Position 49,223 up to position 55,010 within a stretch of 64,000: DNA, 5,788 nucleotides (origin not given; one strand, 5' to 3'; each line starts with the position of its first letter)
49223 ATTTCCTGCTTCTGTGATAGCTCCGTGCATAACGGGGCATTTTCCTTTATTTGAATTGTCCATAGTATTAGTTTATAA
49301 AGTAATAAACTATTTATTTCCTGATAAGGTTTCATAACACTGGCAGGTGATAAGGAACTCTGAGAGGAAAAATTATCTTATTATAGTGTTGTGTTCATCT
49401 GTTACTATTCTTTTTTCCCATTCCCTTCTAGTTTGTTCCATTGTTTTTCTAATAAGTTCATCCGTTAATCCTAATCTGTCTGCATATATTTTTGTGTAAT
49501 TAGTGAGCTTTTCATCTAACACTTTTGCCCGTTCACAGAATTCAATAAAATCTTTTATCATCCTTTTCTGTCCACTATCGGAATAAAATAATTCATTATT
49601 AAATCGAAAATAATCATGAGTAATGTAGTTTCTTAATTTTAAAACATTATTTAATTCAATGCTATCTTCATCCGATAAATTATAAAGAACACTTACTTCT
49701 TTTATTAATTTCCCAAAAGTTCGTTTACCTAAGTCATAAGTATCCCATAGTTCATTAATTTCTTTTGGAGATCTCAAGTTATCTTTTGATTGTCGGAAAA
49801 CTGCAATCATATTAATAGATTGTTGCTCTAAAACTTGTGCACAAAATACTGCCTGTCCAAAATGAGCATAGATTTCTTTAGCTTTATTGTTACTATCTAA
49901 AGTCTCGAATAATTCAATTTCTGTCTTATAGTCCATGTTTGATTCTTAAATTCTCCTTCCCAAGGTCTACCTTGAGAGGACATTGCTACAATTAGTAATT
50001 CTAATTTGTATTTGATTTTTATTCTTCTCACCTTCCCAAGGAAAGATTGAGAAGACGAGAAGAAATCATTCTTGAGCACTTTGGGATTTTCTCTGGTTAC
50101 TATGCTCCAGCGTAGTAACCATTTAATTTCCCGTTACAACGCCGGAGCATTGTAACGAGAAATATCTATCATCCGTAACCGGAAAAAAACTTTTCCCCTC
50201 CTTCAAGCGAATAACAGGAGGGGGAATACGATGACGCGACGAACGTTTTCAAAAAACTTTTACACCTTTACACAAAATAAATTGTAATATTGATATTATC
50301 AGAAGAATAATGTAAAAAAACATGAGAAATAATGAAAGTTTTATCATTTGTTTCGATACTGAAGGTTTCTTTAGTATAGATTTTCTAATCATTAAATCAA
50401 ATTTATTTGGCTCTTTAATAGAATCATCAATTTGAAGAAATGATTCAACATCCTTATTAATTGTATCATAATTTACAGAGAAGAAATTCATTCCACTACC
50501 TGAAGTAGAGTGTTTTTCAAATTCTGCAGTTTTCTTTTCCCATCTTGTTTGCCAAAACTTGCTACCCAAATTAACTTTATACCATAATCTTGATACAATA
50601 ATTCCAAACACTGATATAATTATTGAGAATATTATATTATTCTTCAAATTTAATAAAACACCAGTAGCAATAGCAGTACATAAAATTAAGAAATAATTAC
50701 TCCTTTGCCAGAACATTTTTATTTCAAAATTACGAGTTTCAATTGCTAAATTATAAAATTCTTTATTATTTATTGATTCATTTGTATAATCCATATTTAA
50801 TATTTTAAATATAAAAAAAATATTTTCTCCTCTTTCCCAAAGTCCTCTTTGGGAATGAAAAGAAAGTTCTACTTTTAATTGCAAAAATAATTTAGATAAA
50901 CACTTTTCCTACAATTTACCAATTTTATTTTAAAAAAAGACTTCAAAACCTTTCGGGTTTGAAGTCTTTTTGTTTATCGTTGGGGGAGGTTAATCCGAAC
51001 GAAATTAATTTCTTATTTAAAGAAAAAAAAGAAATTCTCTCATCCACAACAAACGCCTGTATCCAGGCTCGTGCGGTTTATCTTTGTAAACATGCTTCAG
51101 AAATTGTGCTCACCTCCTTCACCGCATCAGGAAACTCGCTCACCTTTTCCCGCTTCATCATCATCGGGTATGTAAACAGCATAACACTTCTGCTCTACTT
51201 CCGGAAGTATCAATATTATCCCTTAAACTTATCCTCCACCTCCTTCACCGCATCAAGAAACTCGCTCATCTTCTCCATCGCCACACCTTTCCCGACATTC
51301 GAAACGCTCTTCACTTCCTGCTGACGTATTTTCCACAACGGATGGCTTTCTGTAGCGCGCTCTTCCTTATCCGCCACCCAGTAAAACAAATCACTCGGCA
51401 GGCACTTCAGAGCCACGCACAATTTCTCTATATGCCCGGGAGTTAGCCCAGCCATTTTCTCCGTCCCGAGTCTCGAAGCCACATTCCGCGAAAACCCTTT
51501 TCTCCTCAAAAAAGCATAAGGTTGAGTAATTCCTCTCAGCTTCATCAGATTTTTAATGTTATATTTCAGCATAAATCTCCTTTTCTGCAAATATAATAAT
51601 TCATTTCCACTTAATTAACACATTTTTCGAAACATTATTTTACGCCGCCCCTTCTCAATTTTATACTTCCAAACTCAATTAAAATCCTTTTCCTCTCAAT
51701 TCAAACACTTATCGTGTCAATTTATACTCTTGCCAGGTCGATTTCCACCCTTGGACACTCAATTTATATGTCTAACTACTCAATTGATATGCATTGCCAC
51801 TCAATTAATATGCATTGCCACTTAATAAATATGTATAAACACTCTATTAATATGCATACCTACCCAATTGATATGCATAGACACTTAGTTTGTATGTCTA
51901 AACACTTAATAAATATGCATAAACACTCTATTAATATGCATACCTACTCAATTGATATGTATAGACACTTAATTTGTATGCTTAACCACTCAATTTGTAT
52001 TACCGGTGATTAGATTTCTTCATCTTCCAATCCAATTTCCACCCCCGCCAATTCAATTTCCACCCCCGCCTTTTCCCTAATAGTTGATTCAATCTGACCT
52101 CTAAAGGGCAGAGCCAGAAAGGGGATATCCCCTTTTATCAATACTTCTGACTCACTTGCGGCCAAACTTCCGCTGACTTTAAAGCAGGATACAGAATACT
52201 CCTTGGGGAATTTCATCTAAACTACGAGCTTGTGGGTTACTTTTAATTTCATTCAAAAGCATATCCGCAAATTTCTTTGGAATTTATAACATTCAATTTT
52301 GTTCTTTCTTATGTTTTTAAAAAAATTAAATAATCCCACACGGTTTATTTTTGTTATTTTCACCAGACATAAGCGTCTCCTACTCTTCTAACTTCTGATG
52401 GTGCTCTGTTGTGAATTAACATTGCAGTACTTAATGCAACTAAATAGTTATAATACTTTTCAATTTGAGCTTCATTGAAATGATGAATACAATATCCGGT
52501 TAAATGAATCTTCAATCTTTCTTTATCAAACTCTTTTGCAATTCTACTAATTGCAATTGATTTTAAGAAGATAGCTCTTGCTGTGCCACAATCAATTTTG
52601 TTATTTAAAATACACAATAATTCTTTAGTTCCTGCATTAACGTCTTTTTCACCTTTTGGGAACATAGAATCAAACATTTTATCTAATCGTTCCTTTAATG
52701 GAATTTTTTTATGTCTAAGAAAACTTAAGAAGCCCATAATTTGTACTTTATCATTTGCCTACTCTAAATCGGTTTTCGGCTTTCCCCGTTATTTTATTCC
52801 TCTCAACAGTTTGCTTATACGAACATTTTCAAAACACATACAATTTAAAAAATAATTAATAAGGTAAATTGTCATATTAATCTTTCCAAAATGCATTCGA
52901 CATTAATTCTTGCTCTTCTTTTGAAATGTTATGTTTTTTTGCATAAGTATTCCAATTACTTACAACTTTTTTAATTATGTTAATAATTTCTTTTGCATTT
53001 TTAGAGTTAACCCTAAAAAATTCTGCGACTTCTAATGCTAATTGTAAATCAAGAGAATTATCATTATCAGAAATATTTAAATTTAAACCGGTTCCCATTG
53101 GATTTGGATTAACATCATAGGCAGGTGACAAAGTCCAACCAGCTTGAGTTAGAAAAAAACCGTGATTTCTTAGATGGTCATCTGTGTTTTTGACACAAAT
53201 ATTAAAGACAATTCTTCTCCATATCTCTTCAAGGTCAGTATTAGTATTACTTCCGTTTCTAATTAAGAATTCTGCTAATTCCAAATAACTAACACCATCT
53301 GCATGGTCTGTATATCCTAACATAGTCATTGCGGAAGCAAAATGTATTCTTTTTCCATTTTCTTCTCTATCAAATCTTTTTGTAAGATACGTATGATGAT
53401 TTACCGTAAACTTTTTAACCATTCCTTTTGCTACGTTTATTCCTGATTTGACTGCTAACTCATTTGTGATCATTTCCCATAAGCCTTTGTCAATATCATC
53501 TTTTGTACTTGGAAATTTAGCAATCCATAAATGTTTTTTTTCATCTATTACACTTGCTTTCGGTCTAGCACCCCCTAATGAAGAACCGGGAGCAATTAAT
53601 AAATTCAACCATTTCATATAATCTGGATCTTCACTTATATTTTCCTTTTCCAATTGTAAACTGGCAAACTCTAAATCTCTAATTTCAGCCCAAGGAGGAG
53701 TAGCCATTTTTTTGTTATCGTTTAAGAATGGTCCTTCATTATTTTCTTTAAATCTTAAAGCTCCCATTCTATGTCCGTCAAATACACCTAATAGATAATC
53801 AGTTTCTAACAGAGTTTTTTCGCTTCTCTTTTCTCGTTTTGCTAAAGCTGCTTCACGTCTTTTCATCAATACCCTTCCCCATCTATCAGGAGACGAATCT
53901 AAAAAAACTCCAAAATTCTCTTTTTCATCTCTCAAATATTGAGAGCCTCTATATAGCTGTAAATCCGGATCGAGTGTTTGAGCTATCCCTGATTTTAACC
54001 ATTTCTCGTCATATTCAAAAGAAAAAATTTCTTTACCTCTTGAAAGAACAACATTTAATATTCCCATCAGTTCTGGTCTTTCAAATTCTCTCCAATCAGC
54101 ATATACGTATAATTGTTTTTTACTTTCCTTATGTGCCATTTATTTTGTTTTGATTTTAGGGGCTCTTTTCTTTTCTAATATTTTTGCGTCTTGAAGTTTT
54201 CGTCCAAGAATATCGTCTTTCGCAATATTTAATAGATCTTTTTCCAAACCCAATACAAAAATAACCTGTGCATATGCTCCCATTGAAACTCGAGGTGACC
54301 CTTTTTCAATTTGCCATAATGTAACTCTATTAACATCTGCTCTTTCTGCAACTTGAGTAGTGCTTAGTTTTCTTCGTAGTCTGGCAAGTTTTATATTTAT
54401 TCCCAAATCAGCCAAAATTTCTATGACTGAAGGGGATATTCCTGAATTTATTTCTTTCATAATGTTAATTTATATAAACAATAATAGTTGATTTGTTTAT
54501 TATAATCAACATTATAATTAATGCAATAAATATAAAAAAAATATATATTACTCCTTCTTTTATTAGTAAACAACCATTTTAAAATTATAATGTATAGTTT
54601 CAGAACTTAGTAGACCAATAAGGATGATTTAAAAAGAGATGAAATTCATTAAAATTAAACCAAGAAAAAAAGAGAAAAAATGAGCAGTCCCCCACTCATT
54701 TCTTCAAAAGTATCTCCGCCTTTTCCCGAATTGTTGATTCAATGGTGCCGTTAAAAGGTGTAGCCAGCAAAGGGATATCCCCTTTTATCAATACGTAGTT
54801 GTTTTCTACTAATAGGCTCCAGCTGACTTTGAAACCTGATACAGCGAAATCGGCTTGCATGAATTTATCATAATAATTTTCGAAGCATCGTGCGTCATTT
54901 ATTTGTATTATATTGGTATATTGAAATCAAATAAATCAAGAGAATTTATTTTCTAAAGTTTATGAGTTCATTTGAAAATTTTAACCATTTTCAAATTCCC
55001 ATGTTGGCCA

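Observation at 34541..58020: At least seven copies or fragments of one small PHA-granule-like gene punctuate a 24-kb mosaic of unrelated genes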

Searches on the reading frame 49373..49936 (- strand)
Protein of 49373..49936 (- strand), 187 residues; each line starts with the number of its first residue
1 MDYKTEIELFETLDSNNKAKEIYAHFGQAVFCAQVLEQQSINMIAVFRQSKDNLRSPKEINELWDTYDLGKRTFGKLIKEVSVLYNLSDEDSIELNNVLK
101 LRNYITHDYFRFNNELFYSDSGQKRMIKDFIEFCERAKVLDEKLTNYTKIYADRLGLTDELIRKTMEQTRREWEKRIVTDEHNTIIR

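Call 44: search_protein_families(library=padloc, max_evalue=0.01, proteins=[window:49373-49936:-])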
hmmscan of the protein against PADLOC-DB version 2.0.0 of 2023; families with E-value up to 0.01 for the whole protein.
window:49373-49936:- (187 aa): 0 families

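Call 80: search_protein_families(library=pfam, max_evalue=0.01, proteins=[window:49373-49936:-])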
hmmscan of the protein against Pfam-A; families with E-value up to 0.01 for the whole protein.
window:49373-49936:- (187 aa): 1 family
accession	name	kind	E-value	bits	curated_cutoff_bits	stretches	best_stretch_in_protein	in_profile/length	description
PF01934.22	HepT-like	-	0.0021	18.2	23.5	1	87-135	72-118/120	Ribonuclease HepT-like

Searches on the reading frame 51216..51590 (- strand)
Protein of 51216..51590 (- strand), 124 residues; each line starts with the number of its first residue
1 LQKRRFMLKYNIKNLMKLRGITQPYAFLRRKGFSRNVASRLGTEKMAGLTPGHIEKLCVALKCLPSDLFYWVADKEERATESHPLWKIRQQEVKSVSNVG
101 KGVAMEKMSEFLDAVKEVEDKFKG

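Call 44: search_protein_families(library=padloc, max_evalue=0.01, proteins=[window:51216-51590:-])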
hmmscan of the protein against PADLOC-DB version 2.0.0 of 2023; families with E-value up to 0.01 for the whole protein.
window:51216-51590:- (124 aa): 0 families

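Call 45: search_protein_families(library=pfam, max_evalue=0.001, proteins=[window:51216-51590:-])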
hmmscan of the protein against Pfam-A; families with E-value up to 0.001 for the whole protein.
window:51216-51590:- (124 aa): 1 family
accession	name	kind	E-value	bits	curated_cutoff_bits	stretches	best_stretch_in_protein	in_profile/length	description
PF13443.12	HTH_26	-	3.8e-13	49.9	22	1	11-74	1-63/63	Cro/C1-type HTH DNA-binding domain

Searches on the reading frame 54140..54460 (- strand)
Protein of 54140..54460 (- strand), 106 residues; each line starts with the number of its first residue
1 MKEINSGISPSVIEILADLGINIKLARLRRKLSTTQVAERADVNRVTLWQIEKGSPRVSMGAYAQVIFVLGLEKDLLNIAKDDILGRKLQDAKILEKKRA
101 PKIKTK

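Call 83: find_encoding_contigs(protein=window:54140-54460:-, flank=10000, max_places=10)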
Protein window:54140-54460:- (106 aa): 11 contigs read that carry it; 8 places shown.
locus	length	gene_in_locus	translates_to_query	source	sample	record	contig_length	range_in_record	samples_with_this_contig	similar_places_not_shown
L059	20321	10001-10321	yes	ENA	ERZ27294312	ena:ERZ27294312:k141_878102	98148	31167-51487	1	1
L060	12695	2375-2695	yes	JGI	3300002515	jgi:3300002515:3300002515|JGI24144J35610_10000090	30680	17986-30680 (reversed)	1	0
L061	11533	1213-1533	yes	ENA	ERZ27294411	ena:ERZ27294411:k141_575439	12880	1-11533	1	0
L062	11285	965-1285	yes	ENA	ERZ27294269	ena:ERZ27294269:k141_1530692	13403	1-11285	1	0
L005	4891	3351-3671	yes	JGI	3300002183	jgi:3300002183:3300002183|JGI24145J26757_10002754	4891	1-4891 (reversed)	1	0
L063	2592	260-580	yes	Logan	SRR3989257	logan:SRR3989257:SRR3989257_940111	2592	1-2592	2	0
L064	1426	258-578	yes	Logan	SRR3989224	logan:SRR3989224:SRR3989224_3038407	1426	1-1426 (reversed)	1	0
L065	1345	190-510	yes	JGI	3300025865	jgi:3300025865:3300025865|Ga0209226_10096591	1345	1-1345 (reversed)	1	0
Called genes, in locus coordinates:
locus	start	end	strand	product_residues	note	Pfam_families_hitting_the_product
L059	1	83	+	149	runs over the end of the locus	PF12802:MarR_2, PF01047:MarR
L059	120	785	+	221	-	PF04264:YceI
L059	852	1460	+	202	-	PF14595:Thioredoxin_9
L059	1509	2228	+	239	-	PF02678:Pirin, PF17954:Pirin_C_2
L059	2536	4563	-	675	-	PF05649:Peptidase_M13_N, PF01431:Peptidase_M13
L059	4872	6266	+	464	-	-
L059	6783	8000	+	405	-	-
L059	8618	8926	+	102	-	PF09650:PHA_gran_rgn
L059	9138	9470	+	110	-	PF14357:DUF4404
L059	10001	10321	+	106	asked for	PF13560:HTH_31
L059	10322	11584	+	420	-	PF07804:HipA_C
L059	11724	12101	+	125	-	-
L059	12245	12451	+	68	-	PF09650:PHA_gran_rgn (weak)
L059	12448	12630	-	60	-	-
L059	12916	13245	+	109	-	PF13443:HTH_26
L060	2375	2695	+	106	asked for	PF13560:HTH_31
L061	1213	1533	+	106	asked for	PF13560:HTH_31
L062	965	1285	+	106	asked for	PF13560:HTH_31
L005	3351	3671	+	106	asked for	PF13560:HTH_31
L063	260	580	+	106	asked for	PF13560:HTH_31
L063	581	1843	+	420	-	PF07804:HipA_C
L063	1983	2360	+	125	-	-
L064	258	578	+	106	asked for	PF13560:HTH_31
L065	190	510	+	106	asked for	PF13560:HTH_31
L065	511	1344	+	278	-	?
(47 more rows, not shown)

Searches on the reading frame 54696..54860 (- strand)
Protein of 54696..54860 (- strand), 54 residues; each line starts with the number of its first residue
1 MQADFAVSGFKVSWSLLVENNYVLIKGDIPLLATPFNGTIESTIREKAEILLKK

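Call 77: find_encoding_contigs(protein=window:54696-54860:-, flank=10000, max_places=10)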
Protein window:54696-54860:- (54 aa): 4 contigs read that carry it; 2 places shown.
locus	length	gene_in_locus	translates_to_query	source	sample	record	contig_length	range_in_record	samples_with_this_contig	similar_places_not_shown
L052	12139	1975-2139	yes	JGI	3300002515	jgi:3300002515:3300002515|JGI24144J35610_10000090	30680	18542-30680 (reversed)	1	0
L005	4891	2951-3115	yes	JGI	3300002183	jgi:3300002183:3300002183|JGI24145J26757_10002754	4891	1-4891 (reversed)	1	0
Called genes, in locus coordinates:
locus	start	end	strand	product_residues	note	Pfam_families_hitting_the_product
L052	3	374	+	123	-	?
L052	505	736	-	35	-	-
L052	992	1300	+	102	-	PF09650:PHA_gran_rgn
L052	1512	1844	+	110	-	PF14357:DUF4404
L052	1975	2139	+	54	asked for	-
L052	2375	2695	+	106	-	PF13560:HTH_31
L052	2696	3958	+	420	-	PF07804:HipA_C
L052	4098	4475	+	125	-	-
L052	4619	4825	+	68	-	PF09650:PHA_gran_rgn (weak)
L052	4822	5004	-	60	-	-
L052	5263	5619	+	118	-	PF13443:HTH_26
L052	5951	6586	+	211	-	PF24838:8xMP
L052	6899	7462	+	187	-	-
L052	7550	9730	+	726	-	PF00141:peroxidase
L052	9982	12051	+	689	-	PF25852:DUF6242_C (faint), PF02012:BNR (faint), PF18962:Por_Secre_tail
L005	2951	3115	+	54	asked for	-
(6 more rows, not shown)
